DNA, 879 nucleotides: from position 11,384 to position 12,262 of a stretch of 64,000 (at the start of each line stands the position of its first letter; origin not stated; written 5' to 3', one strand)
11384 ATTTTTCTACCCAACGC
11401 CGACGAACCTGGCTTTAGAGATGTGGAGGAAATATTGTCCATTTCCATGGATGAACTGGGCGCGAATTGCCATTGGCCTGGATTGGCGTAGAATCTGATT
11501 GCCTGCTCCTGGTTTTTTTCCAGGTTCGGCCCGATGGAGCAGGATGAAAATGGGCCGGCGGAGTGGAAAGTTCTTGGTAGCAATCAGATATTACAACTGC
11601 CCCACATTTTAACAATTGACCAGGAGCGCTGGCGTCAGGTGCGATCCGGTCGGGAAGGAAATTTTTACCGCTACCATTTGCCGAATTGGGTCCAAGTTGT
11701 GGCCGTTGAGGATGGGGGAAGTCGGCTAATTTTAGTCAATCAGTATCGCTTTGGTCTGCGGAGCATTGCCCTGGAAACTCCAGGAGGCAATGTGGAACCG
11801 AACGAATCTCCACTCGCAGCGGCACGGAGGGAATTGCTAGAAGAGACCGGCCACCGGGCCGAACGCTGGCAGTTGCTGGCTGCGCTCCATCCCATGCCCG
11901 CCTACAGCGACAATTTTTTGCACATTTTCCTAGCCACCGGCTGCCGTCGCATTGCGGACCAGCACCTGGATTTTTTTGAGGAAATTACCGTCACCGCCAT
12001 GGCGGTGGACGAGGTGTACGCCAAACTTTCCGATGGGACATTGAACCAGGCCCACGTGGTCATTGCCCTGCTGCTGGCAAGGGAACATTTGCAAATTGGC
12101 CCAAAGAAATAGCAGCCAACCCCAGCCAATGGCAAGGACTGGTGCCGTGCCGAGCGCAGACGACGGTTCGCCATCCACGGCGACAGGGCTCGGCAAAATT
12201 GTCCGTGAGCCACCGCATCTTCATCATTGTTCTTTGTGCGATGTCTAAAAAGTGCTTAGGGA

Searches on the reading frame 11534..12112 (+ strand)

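Call 10: search_protein_families(library=ncbifam, proteins=[window:11534-12112:+], max_evalue=0.01)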
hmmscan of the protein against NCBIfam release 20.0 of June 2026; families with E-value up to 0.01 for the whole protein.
window:11534-12112:+ (192 aa): 10 families
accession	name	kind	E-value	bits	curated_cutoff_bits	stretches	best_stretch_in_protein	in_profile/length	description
NF008736.0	PRK11762.1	equivalog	1.6e-19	70.2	169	1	53-187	50-182/186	ADP compounds hydrolase NudE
TIGR02705.1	nudix_YtkD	equivalog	4.7e-07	29.5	154.4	1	63-116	35-83/156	RNA deprotection pyrophosphohydrolase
NF008044.0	PRK10776.1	equivalog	3.9e-06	26.8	148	1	79-119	32-72/130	8-oxo-dGTP diphosphatase MutT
NF006530.0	PRK08999.1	equivalog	1.3e-05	24.4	245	1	79-117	34-72/315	Nudix family hydrolase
NF041652.1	Nud_hyd_Dein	equivalog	8.2e-05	22.9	200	1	82-152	47-117/152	Nudix hydrolase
TIGR00586.1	mutt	equivalog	0.00035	20.6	97.9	1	79-118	33-72/129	8-oxo-dGTP diphosphatase MutT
NF001938.0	PRK00714.1-5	equivalog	0.00049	19.5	116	1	81-109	48-76/172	RNA pyrophosphohydrolase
NF008003.0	PRK10729.1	equivalog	0.00067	19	248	1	79-183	91-198/210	ADP-ribose diphosphatase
TIGR00052.1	TIGR00052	subfamily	0.0057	16.3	79.55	1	64-136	58-138/188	nudix-type nucleoside diphosphatase, YffH/AdpP family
NF007834.0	PRK10546.1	equivalog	0.0076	16.1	156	0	80-116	32-68/135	pyrimidine (deoxy)nucleoside triphosphate diphosphatase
